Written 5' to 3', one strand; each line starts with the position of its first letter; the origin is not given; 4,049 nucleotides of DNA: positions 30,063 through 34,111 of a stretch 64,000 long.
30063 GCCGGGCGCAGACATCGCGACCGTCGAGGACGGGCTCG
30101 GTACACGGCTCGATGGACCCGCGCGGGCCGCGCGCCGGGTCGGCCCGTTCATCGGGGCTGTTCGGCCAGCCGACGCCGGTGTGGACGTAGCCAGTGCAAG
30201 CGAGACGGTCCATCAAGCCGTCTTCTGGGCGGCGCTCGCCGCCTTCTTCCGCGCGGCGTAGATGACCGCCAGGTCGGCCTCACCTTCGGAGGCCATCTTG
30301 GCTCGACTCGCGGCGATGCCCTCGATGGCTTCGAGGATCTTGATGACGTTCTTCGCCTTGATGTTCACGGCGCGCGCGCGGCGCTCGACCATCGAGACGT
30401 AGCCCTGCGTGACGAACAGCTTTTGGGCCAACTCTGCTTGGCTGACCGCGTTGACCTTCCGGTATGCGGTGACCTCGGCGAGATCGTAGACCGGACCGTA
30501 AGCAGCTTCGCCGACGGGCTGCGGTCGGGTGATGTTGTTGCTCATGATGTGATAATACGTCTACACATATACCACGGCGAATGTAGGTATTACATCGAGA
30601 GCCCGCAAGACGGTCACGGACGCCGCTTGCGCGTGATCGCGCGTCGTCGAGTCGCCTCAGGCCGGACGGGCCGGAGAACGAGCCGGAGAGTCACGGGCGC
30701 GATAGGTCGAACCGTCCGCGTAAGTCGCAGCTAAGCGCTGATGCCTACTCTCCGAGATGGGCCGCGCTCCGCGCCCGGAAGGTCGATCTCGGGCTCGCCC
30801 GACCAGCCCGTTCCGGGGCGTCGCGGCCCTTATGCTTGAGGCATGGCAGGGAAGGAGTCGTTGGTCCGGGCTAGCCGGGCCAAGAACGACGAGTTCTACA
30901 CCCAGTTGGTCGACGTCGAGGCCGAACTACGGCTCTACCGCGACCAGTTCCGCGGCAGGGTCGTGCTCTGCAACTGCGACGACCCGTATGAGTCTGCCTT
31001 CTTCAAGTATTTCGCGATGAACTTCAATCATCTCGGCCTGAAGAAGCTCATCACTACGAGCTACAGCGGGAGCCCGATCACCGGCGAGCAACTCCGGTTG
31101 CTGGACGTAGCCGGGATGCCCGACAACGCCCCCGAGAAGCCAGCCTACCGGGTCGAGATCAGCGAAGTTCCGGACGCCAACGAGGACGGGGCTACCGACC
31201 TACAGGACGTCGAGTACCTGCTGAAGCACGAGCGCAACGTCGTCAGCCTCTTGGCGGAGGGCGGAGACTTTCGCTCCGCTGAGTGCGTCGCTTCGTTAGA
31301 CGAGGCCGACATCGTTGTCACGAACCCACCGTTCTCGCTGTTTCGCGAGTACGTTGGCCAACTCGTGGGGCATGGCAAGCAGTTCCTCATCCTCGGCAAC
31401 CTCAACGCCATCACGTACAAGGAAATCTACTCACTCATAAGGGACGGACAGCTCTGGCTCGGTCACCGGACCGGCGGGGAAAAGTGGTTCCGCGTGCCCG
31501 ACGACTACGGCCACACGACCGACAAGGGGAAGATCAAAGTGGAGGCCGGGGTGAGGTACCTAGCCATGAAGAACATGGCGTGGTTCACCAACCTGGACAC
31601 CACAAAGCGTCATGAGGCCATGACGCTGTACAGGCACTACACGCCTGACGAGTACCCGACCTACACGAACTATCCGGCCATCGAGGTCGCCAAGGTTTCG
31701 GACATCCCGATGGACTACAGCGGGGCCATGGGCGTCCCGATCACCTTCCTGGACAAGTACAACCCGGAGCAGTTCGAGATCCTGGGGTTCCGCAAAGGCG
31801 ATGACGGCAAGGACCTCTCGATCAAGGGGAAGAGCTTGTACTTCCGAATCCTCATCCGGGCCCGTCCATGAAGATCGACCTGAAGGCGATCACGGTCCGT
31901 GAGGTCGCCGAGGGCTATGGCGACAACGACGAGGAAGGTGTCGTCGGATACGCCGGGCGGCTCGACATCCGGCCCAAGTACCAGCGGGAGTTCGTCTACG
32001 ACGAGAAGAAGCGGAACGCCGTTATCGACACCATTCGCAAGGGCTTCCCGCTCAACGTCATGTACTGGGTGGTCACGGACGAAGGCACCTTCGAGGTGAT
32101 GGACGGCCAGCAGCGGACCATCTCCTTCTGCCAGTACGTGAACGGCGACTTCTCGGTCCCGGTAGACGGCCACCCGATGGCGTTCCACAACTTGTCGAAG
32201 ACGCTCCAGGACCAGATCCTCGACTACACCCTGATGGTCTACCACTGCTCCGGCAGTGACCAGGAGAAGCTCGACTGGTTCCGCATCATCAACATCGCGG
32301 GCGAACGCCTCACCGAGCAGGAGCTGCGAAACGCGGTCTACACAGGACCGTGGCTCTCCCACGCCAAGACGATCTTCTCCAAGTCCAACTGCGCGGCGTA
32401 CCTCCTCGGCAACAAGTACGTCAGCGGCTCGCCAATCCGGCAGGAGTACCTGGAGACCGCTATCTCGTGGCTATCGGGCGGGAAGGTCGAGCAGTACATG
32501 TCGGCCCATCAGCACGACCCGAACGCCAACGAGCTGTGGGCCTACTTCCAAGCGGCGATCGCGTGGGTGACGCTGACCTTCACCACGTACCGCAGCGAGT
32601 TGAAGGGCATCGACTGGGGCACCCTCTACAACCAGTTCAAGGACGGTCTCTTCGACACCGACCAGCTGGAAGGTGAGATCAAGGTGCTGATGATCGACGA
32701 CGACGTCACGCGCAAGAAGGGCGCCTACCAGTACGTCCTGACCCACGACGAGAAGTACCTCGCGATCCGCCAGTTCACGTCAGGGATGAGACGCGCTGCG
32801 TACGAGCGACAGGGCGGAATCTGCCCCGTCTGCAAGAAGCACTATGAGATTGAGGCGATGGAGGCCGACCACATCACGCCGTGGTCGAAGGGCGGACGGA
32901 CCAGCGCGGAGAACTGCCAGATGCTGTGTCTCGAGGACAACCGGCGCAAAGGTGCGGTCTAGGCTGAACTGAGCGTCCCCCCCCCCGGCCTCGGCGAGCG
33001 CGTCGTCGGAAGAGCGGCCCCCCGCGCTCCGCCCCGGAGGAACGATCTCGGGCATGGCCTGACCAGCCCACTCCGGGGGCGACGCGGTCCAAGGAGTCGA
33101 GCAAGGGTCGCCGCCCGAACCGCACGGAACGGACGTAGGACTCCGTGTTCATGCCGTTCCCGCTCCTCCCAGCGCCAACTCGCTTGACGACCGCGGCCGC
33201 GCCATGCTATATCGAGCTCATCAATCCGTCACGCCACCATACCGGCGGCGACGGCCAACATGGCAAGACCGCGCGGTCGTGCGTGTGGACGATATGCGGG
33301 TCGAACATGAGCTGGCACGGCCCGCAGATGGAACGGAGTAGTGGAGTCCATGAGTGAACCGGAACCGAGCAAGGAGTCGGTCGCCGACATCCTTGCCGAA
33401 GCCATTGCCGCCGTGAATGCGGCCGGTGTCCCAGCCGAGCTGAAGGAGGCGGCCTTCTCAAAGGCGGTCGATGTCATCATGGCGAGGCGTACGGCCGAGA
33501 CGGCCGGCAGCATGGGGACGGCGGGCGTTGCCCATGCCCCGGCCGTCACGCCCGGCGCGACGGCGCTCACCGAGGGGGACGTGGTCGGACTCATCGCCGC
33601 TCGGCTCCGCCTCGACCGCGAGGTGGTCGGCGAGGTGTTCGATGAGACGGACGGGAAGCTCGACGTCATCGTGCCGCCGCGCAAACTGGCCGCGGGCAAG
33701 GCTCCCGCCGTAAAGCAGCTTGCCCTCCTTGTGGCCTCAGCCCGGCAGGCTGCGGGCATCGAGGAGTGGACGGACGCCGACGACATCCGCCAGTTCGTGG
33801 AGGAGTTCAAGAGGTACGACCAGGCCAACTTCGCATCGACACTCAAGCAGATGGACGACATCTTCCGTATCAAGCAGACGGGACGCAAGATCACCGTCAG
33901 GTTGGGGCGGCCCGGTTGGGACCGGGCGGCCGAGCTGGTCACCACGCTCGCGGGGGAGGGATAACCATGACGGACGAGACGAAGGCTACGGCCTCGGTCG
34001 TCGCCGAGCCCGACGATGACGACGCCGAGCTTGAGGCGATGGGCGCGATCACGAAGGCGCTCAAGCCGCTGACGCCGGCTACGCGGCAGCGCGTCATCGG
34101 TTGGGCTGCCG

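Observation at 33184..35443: Uncharacterised three-gene cassette: three proteins ending in a related winged-helix module, one with a HEPN-like RNxxGxxH motif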

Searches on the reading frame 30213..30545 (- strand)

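Call 43: search_protein_families(library=pfam, proteins=[window:30213-30545:-], max_evalue=0.01)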
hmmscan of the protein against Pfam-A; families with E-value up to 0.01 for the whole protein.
window:30213-30545:- (110 aa): 2 families
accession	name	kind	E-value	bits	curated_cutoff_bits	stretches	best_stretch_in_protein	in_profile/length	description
PF01381.28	HTH_3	-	0.00044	20.7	23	1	34-74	10-48/55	Helix-turn-helix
PF04545.22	Sigma70_r4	-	0.0024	17.8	24.1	1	28-58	15-45/50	Sigma-70, region 4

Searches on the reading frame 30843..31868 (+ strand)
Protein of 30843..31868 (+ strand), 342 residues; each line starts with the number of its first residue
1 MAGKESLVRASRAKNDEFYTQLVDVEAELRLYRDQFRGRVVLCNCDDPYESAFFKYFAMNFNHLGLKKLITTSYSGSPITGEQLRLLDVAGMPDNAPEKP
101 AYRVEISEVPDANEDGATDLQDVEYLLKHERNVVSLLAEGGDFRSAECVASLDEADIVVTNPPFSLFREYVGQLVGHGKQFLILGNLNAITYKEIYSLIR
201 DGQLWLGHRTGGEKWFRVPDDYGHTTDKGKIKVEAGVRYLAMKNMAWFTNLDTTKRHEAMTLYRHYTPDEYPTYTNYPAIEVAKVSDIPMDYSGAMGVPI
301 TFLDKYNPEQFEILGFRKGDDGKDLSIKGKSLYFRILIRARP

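Call 10: search_protein_families(library=pfam, proteins=[window:30843-31868:+], max_evalue=1)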
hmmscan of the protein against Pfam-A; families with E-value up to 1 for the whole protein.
window:30843-31868:+ (342 aa): 1 family
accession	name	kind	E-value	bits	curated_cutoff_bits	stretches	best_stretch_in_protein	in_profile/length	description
PF13651.11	EcoRI_methylase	-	2e-130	435.6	26.4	1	7-321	2-305/345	Adenine-specific methyltransferase EcoRI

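Call 11: search_protein_families(library=padloc, proteins=[window:30843-31868:+], max_evalue=1)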
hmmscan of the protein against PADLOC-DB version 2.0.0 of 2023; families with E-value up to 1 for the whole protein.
window:30843-31868:+ (342 aa): 1 family
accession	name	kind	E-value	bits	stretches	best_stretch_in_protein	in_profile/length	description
PDLC03297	MTase_II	-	1.7e-120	400.4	1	4-341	7-328/332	Type II methyltransferase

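Call 12: search_protein_families(library=ncbifam, proteins=[window:30843-31868:+], max_evalue=1)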
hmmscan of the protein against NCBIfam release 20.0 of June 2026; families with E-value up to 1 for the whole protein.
window:30843-31868:+ (342 aa): 0 families

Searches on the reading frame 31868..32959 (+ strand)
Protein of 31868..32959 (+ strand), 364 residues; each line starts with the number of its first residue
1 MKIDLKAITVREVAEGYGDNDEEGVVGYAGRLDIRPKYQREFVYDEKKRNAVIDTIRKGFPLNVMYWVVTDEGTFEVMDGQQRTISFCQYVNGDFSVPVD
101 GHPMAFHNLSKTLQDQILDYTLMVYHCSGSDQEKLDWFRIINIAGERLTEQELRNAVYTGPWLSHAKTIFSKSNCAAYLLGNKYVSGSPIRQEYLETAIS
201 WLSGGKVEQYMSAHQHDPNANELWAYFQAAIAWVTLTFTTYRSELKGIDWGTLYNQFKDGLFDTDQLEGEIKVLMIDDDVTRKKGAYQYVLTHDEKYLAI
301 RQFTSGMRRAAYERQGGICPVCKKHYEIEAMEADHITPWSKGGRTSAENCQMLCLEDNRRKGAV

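Call 10: search_protein_families(library=pfam, proteins=[window:31868-32959:+], max_evalue=1)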
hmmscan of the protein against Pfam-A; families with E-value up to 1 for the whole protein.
window:31868-32959:+ (364 aa): 5 families
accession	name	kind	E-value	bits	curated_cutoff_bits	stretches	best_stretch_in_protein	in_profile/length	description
PF03235.19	GmrSD_N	-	4.7e-18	66.5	33.2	1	34-158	13-198/199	GmrSD restriction endonuclease, N-terminal domain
PF01844.29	HNH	-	1.8e-12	47.6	21.4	1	319-362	1-45/47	HNH endonuclease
PF14279.12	HNH_5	-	1.9e-07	31.3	27.5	1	319-362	1-44/56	HNH endonuclease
PF02945.21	Endonuclease_7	-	0.11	12.8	23.6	1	303-336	10-45/82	Recombination endonuclease VII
PF13395.12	HNH_4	-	0.13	12.7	22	1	329-362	16-49/54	HNH endonuclease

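Call 11: search_protein_families(library=padloc, proteins=[window:31868-32959:+], max_evalue=1)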
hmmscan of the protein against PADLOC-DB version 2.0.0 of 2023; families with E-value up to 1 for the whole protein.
window:31868-32959:+ (364 aa): 11 families
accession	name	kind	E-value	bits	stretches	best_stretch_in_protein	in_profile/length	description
PDLC03418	REase_II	-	3.6e-146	485.1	1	1-361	1-369/372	Type II restriction enzyme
PDLC03877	NsnA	-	2.3e-25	87.7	1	30-170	63-212/385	-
PDLC04027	PD-T4-2_A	-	1.5e-11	42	1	30-174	50-211/363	-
PDLC04150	HEC-05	-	0.00065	16.7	1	36-73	25-63/583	-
PDLC00353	PtuB1|PtuB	-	0.00091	17.1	1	305-346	39-78/196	Unknown function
PDLC04151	HEC-05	-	0.001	15.9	1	36-72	43-80/600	-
PDLC03478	REase_II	-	0.0084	13.9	1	305-361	98-158/219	Type II restriction enzyme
PDLC01256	Cas9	-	0.0088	12.9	1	311-362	506-560/711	"CAS-II-A,CAS-II-B,CAS-II-C; effector__SPE"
PDLC00973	Cas9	-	0.019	11.5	1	312-362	600-656/830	CRISPR subtype II RNA-guided endonuclease Cas9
PDLC02688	Orf5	-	0.025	11.2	1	165-298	319-448/554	Orf5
PDLC02695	Orf5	-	0.069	9.5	0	71-88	75-92/601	Orf5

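Call 12: search_protein_families(library=ncbifam, proteins=[window:31868-32959:+], max_evalue=1)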
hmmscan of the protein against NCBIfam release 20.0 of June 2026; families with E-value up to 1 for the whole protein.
window:31868-32959:+ (364 aa): 2 families
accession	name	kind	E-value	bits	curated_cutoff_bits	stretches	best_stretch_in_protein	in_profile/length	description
NF049971.1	CRISPR_Cas9d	exception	1.9e-05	23.5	375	1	300-362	529-594/986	type II CRISPR RNA-guided endonuclease Cas9d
NF040563.1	guided_IscB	equivalog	8.7e-05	21.8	175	1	306-362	182-236/314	RNA-guided endonuclease IscB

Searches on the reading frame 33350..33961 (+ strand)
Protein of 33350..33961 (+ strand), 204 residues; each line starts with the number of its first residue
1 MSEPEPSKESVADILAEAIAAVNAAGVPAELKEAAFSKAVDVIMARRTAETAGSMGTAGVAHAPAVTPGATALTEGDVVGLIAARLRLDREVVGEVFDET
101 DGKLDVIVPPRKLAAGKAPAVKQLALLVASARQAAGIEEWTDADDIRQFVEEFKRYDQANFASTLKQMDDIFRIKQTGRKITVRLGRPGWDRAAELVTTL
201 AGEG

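Call 10: search_protein_families(library=pfam, proteins=[window:33350-33961:+], max_evalue=1)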
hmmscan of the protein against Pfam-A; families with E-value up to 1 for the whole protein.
window:33350-33961:+ (204 aa): 0 families

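Call 11: search_protein_families(library=padloc, proteins=[window:33350-33961:+], max_evalue=1)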
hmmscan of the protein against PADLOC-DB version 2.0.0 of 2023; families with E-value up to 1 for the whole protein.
window:33350-33961:+ (204 aa): 0 families

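Call 12: search_protein_families(library=ncbifam, proteins=[window:33350-33961:+], max_evalue=1)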
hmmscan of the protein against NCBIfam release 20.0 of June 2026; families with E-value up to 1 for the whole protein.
window:33350-33961:+ (204 aa): 0 families

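Call 14: search_protein_families(library=phrogs, proteins=[window:33350-33961:+], max_evalue=1)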
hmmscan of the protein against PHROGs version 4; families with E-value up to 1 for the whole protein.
window:33350-33961:+ (204 aa): 0 families

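Call 31: find_homologous_proteins(query=window:33350-33961:+)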
Query window:33350-33961:+ (204 aa): 31 proteins with E <= 0.001 among 2387 candidates.
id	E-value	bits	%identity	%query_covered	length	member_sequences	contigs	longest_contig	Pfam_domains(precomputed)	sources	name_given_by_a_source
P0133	1.4e-121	421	100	100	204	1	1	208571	-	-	-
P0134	2.4e-95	336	84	100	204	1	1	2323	-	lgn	-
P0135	2.5e-88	313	77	99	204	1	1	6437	-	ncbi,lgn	-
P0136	1.0e-87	311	76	100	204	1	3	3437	-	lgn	-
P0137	1.2e-87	311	75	100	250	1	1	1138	-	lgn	-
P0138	4.1e-84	299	74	100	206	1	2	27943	-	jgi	jgi:hypothetical protein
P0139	3.5e-83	296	71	100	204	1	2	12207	-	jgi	jgi:hypothetical protein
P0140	1.1e-81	291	71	100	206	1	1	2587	-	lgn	-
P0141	1.1e-81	291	71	100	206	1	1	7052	-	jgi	jgi:hypothetical protein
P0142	4.5e-79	283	71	100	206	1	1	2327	-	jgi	jgi:hypothetical protein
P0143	4.7e-79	283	69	100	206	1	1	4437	-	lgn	-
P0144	5.6e-77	276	67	100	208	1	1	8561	-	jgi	jgi:hypothetical protein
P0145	4.3e-75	270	68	100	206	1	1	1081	-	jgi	jgi:hypothetical protein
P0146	3.0e-74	267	65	100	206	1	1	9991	-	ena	-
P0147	3.8e-73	263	66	100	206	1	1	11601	-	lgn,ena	-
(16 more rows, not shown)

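Call 80: search_protein_families(library=pfam, alignment_id=A3, max_evalue=10)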
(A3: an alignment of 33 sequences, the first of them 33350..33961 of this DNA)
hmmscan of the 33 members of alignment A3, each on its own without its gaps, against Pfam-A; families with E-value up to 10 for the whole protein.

A. member 1, window:33350-33961:+ (204 aa): 0 families

B. families by the number of members that match (of 33 scanned): 20 families
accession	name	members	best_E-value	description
PF03833.19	PolC_DP2_N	3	0.037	DNA polymerase II large subunit DP2, N-terminal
PF08059.18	SEP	3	0.087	SEP domain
PF06322.17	Phage_NinH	2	0.018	Phage NinH protein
PF21927.1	McpB_HAMP_2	2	0.024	Methyl-accepting chemotaxis protein McpB, second HAMP domain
PF18336.7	Tudor_FRX1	2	0.13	Fragile X messenger ribonucleoprotein 1, Tudor domain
PF23742.1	VBS_C3G9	1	0.0017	C3G9 VBS-like domain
PF02827.21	PKI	1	0.007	cAMP-dependent protein kinase inhibitor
PF25199.1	nSTAND_NTPase5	1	0.011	Novel STAND NTPase 5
PF02272.25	DHHA1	1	0.018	DHHA1 domain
PF00696.33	AA_kinase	1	0.095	Amino acid kinase family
PF02061.21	Lambda_CIII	1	0.13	Lambda Phage CIII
PF09379.16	FERM_N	1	0.16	FERM N-terminal domain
PF17943.6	HOCHOB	1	0.18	Homeobox-cysteine loop-homeobox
PF00165.29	HTH_AraC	1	0.2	Bacterial regulatory helix-turn-helix proteins, AraC family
PF23159.1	WH_Rok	1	0.25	Repressor Rok winged helix domain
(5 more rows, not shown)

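Call 81: search_solved_structures(query=A3, max_evalue=10)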
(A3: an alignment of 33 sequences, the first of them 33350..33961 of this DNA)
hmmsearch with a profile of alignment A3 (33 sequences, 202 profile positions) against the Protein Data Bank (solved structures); distinct sequences matched with E-value up to 10: 1.
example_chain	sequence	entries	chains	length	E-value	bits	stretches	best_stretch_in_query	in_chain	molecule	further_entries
3ubo_A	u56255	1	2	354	0.63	12.9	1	2-96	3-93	adenosine kinase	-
